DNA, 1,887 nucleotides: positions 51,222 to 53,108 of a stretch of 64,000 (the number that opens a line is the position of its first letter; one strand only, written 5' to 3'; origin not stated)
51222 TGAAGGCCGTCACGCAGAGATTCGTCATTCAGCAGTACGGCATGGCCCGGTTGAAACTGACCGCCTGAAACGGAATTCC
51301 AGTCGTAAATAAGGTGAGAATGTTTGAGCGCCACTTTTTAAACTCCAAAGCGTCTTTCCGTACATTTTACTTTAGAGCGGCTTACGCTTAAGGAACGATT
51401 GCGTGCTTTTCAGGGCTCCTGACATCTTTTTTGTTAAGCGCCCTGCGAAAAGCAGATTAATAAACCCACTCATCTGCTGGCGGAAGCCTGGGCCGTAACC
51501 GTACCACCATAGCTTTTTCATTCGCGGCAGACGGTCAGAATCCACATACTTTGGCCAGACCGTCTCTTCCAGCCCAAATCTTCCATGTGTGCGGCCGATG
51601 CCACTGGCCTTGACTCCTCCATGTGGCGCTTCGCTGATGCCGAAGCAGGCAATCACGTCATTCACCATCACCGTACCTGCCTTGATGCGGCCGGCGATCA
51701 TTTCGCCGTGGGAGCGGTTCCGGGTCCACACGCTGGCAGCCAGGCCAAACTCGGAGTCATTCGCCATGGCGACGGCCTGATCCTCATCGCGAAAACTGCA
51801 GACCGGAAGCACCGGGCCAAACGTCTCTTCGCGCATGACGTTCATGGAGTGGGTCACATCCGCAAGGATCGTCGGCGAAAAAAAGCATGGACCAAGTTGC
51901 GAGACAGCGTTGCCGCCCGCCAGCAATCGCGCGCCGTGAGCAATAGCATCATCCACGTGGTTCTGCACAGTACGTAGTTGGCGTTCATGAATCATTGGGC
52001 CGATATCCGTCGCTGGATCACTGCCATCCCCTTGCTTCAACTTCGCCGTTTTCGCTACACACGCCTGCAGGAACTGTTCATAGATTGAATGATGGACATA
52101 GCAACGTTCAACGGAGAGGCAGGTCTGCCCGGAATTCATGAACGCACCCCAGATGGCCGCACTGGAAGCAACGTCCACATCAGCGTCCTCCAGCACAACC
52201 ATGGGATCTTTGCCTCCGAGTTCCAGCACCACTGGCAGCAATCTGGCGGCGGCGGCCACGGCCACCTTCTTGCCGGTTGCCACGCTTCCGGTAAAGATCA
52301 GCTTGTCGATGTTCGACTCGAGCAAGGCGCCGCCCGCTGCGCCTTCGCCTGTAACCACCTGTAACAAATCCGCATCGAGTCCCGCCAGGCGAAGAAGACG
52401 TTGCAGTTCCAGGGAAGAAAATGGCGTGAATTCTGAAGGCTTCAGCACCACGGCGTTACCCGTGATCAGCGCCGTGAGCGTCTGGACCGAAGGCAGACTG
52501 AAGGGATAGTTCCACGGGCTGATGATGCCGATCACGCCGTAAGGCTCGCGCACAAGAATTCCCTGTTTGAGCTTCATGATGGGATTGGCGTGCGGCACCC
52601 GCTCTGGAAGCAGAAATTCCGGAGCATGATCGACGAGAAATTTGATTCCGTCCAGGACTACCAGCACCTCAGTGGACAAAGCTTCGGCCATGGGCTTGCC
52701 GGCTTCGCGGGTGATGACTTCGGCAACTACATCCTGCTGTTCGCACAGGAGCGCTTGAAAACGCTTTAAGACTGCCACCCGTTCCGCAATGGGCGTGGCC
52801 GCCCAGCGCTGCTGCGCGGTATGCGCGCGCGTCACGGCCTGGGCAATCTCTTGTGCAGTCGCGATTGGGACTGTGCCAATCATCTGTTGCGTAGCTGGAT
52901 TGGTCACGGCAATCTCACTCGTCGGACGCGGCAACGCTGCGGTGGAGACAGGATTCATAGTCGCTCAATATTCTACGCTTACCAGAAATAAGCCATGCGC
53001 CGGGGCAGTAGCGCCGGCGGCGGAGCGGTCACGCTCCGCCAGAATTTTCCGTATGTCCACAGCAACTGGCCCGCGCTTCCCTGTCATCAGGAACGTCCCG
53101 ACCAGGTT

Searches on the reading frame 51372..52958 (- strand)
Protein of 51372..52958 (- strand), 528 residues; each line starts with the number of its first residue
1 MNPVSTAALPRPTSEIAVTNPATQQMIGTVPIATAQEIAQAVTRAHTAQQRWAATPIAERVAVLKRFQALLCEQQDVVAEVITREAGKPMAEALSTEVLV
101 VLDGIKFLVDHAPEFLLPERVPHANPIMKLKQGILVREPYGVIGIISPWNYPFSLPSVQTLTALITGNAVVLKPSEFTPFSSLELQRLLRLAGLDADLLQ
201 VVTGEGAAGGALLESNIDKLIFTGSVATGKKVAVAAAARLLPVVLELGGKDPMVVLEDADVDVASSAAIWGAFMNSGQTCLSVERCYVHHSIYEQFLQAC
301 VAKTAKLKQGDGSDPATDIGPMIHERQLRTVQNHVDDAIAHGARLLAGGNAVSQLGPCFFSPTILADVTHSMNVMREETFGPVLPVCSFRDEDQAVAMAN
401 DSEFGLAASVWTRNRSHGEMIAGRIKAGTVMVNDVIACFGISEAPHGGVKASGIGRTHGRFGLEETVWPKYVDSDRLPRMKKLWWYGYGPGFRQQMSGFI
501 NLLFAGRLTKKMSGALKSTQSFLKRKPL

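Call 81: search_protein_families(library=pfam, proteins=[window:51372-52958:-], max_evalue=0.00001)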
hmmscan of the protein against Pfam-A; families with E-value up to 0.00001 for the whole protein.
window:51372-52958:- (528 aa): 1 family
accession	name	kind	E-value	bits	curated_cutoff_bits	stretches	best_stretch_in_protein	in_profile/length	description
PF00171.27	Aldedh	-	1.7e-150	502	23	1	14-470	7-459/461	Aldehyde dehydrogenase family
